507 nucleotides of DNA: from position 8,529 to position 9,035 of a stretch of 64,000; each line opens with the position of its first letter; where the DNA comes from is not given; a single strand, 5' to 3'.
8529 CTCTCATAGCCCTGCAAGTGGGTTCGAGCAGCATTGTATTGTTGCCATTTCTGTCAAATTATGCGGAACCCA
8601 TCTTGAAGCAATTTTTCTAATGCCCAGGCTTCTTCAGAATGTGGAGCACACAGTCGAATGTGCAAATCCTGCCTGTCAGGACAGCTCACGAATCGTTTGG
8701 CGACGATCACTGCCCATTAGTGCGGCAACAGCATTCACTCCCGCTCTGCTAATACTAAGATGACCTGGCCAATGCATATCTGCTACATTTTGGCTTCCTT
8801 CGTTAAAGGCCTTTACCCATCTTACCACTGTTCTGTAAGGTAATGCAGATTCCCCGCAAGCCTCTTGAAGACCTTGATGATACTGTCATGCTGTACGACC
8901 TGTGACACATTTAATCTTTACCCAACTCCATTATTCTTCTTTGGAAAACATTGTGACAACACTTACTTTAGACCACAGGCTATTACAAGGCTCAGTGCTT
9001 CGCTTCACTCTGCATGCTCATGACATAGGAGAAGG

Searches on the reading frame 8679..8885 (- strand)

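Call 45: search_protein_families(library=pfam, max_evalue=0.1, proteins=[window:8679-8885:-])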
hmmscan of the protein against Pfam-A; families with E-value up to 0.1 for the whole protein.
window:8679-8885:- (69 aa): 4 families
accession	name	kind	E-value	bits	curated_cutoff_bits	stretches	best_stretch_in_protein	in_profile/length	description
PF13551.12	HTH_29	-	0.001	19.6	28.1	1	6-31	15-40/64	Winged helix-turn helix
PF13384.12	HTH_23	-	0.0031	17.7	24.6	1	7-30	21-44/50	Homeodomain-like domain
PF13518.12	HTH_28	-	0.0078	16.7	25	1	7-30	16-39/52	Helix-turn-helix domain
PF17906.7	HTH_48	-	0.043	14.4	24.1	1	3-30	22-49/50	HTH domain in Mos1 transposase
